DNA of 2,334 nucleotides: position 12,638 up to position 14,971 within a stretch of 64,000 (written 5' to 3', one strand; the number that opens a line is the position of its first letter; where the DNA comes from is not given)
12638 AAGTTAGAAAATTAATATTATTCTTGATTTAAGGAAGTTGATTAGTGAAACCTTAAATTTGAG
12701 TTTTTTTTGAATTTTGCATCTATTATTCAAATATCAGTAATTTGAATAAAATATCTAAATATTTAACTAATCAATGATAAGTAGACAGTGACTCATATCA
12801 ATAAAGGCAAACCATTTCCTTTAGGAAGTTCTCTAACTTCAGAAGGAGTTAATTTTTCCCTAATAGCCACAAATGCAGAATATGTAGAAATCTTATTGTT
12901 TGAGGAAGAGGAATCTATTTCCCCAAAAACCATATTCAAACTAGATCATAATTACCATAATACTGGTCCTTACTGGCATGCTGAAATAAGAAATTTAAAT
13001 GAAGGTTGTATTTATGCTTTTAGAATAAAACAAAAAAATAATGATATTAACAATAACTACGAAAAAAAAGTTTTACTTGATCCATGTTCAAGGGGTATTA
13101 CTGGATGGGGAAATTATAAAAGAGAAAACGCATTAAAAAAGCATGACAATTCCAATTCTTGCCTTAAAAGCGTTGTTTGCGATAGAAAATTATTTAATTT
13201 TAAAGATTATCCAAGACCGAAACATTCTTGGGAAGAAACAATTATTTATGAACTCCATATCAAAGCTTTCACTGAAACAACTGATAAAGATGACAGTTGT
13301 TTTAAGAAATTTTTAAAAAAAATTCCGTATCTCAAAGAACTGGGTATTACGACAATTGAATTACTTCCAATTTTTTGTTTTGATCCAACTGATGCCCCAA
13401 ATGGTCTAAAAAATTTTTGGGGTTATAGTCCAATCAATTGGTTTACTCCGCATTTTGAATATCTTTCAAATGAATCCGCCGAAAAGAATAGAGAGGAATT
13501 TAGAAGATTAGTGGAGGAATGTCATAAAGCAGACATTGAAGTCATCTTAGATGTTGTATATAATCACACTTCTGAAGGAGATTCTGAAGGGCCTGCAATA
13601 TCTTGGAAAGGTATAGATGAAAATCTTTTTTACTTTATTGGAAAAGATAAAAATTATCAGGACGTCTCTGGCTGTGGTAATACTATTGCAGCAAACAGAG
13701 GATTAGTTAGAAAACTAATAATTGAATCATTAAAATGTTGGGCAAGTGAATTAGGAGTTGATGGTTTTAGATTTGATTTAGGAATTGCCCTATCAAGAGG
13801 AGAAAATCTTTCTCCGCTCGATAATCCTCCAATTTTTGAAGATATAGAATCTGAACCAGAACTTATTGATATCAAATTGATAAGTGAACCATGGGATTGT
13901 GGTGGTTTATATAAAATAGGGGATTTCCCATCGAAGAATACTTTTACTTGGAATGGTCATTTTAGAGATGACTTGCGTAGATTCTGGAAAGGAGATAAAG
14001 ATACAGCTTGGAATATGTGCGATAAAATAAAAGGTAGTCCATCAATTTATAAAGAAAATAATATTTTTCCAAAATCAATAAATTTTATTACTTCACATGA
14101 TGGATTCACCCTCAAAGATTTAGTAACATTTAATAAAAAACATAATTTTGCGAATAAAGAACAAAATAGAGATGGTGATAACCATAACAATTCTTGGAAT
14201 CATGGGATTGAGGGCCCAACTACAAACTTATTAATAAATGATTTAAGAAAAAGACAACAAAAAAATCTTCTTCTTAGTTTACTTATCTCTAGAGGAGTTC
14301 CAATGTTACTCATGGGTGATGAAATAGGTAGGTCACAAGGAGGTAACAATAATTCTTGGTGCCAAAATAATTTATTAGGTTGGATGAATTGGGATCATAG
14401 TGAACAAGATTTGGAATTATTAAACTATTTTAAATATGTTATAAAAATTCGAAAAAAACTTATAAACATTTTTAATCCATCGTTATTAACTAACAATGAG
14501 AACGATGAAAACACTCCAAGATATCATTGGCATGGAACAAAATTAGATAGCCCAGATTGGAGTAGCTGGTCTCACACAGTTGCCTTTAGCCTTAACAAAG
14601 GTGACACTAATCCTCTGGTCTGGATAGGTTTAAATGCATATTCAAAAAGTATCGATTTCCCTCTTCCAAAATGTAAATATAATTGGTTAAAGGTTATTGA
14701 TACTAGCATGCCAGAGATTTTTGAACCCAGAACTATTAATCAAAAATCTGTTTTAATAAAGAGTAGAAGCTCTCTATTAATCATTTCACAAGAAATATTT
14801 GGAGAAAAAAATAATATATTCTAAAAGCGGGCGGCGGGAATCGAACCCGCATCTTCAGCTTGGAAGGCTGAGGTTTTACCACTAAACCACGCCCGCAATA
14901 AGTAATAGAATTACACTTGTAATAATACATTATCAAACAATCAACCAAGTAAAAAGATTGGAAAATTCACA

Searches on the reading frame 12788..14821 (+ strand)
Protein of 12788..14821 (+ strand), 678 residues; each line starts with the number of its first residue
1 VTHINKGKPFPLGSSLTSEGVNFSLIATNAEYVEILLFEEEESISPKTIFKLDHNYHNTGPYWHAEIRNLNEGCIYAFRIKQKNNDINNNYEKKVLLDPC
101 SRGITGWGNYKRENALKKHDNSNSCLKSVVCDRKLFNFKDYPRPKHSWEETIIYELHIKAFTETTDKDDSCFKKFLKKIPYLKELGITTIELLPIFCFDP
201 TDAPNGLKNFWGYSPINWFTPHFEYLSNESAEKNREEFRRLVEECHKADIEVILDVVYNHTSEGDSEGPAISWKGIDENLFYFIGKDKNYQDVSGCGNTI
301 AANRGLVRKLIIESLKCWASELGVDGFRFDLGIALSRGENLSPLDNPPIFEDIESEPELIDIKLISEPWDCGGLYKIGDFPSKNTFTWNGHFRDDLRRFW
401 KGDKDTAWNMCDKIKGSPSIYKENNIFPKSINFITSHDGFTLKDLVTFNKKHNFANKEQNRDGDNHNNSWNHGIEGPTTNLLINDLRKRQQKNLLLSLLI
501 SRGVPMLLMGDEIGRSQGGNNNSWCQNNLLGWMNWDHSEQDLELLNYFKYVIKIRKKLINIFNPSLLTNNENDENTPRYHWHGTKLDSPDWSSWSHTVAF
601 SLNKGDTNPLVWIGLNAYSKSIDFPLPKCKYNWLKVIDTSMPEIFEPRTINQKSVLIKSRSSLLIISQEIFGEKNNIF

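Call 81: search_protein_families(library=ncbifam, proteins=[window:12788-14821:+], max_evalue=1e-20)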
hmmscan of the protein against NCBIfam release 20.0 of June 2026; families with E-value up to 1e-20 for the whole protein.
window:12788-14821:+ (678 aa): 8 families
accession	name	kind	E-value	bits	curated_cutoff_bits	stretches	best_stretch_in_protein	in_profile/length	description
TIGR02100.1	glgX_debranch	equivalog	1.8e-177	591.5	640.9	1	7-665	2-686/688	glycogen debranching protein GlgX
NF002983.0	PRK03705.1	equivalog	1.6e-144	482.5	901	1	1-633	1-629/658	glycogen debranching protein GlgX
NF011082.0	PRK14510.1-1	equivalog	1.6e-113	380.4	2511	1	4-665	6-683/1410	bifunctional glycogen debranching protein GlgX/4-alpha-glucanotransferase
TIGR02104.1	pulA_typeI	equivalog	1.3e-58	198.5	504.5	1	12-331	12-320/605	type I pullulanase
TIGR02102.1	pullulan_Gpos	equivalog_domain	2.6e-33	114.9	1042.25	1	12-331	319-643/1113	pullulanase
TIGR02402.1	trehalose_TreZ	equivalog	7.1e-32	110.4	538.8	1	61-336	30-251/545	malto-oligosyltrehalose trehalohydrolase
TIGR02103.1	pullul_strch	subfamily_domain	1.2e-28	99.7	697.6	0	211-331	380-500/900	pullulanase-type alpha-1,6-glucosidase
NF008967.0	PRK12313.1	equivalog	6.5e-21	74.3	577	0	19-330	38-309/633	1,4-alpha-glucan branching protein GlgB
